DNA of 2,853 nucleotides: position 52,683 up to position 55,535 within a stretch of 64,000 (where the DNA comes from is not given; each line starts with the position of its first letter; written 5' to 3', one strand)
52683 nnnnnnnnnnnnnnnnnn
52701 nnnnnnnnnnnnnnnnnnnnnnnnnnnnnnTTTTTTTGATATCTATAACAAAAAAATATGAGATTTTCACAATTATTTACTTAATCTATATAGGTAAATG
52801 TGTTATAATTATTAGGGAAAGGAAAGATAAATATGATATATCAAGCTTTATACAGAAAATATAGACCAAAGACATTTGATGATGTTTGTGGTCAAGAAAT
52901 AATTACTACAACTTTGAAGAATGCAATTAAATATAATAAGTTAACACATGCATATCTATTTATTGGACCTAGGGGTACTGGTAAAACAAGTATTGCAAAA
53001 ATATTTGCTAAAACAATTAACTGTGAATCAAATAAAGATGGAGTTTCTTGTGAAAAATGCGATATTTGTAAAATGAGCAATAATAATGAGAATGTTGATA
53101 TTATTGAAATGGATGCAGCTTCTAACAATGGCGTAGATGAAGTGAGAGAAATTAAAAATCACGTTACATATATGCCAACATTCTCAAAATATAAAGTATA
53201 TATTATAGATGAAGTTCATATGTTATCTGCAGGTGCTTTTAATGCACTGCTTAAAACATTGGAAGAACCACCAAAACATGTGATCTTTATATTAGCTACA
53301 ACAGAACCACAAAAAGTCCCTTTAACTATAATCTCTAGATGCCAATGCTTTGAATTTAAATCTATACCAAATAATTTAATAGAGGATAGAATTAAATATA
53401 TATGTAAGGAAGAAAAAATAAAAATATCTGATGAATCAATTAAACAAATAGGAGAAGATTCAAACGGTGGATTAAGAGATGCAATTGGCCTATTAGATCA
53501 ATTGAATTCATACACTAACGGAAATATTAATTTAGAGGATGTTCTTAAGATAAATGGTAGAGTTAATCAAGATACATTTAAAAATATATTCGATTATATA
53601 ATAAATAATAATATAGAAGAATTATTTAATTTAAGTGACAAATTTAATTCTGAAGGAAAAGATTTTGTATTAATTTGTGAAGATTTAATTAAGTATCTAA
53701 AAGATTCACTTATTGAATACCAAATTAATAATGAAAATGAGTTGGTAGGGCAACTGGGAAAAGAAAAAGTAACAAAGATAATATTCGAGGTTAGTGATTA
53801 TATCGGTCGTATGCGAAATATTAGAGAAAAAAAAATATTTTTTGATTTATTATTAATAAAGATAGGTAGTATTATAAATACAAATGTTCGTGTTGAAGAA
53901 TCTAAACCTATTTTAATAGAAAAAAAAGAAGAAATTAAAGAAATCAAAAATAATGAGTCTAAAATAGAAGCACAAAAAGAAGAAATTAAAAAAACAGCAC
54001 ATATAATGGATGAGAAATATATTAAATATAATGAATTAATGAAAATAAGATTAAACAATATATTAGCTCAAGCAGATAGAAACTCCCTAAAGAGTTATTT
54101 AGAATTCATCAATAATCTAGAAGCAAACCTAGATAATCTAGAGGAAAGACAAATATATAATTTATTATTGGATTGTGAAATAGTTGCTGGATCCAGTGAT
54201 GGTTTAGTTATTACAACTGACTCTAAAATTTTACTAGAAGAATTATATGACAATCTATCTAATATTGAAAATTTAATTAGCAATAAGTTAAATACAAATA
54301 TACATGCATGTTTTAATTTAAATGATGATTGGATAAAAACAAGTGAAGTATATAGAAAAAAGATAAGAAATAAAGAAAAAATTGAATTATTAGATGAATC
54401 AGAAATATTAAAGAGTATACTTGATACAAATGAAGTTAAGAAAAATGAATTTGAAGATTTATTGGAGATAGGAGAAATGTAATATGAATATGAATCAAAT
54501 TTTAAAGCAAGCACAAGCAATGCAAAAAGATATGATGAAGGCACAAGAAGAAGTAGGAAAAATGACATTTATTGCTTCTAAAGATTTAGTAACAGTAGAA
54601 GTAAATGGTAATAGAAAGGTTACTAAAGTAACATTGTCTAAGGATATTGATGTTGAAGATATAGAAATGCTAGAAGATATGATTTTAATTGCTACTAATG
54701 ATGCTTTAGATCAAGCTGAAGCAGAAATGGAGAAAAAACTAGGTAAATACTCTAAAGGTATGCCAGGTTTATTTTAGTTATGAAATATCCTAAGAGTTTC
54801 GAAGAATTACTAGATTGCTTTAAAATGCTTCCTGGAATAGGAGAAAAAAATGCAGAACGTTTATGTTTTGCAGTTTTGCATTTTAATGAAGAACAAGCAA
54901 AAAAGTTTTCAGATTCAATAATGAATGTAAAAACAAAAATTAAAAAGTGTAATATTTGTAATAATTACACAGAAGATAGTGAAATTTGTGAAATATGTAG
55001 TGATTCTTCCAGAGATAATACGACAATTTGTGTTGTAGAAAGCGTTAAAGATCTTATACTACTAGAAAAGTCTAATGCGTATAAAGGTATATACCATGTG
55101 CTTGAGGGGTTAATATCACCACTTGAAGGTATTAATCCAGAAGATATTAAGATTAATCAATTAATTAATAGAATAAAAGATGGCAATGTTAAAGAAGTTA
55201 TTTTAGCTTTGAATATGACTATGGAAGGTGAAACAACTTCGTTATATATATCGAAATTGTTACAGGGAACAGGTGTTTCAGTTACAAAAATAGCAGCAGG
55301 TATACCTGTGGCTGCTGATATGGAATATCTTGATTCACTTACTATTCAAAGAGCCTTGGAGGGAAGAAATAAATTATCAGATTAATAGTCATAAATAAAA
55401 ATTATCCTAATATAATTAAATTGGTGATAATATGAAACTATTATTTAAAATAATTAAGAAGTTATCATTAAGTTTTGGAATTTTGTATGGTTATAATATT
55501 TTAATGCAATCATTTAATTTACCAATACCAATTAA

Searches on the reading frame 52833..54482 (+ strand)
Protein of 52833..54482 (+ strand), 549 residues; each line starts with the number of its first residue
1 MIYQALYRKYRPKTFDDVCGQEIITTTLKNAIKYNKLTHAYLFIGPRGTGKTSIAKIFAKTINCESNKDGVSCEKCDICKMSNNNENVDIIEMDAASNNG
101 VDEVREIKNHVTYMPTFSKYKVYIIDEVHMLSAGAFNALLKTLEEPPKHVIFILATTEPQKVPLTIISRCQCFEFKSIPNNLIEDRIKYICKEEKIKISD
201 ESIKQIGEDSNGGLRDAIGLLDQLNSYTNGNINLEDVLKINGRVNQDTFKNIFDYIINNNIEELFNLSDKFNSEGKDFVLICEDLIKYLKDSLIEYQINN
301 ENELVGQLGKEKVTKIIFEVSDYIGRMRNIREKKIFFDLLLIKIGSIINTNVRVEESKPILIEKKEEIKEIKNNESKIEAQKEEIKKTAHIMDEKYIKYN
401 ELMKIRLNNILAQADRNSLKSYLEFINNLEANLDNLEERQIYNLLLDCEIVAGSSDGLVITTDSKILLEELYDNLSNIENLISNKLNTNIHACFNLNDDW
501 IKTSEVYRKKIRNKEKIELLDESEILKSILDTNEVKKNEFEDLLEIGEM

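Call 19: search_protein_families(library=pfam, proteins=[window:52833-54482:+], max_evalue=0.001)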
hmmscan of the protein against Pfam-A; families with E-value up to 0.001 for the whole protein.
window:52833-54482:+ (549 aa): 14 families
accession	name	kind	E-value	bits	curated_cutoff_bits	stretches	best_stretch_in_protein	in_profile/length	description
PF13177.12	DNA_pol3_delta2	-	1.1e-46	159.2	27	1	21-178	2-160/161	DNA polymerase III, delta subunit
PF00004.35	AAA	-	5.7e-13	49.9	21.2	1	42-171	2-124/131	ATPase family associated with various cellular activities (AAA)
PF22608.2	DNAX_ATPase_lid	-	7.6e-08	32.5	27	1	183-227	2-46/49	DNA polymerase III clamp loader subunit, ATPase lid domain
PF05496.18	RuvB_N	-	1.1e-07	32.2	27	1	11-94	2-91/159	Holliday junction DNA helicase RuvB P-loop domain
PF21960.2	RCF1-5-like_lid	-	1.8e-06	28.2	27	1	186-220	2-37/43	RCF1/5-like, AAA+ ATPase lid domain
PF07728.20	AAA_5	-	1.7e-05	25.3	22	1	42-146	3-93/139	AAA domain (dynein-related subfamily)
PF13401.12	AAA_22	-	1.8e-05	25.5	27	1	41-157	8-123/130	AAA domain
PF25361.1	AAA_lid_RFC1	-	0.00014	21.7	34.9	1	183-223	4-44/59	RFC1-like, AAA+ ATPase lid domain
PF13604.12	AAA_30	-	0.00024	21.3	27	1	42-153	22-122/191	AAA domain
PF13173.12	AAA_14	-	0.00042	20.8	27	1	40-148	4-90/129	AAA domain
PF12775.13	AAA_7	-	0.0005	20.1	25.8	0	36-134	31-115/181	P-loop containing dynein motor region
PF05621.17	TniB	-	0.00081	19.3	22.4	0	28-137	23-137/189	Bacterial TniB protein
PF13245.12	AAA_19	-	0.00098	19.7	25.1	0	32-153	5-123/134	AAA domain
PF07724.20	AAA_2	-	0.001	19.6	27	0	41-145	6-101/166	AAA domain (Cdc48 subfamily)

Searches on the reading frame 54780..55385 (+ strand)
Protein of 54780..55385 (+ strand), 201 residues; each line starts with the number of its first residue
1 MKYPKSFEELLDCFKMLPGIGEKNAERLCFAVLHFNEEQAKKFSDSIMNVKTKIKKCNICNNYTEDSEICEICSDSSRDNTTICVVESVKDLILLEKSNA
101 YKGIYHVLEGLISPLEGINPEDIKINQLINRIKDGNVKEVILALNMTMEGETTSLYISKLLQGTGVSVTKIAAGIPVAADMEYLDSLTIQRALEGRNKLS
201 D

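Call 19: search_protein_families(library=pfam, proteins=[window:54780-55385:+], max_evalue=0.001)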
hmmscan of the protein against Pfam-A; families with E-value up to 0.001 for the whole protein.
window:54780-55385:+ (201 aa): 5 families
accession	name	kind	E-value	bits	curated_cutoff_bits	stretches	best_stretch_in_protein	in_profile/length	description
PF13662.12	Toprim_4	-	1.6e-25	89.6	25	1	82-172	2-85/85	Toprim domain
PF21176.3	RecR_HhH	-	6.7e-10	39.1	27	1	8-49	2-43/45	RecR, helix-hairpin-helix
PF01751.28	Toprim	-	4.2e-09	36.9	23.1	1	82-163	1-86/96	Toprim domain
PF21175.2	RecR_C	-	2.4e-08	33.7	22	1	174-196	1-23/24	RecR, C-terminal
PF02132.21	RecR_ZnF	-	7.6e-06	26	22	1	54-75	1-21/21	RecR, Cys4-zinc finger domain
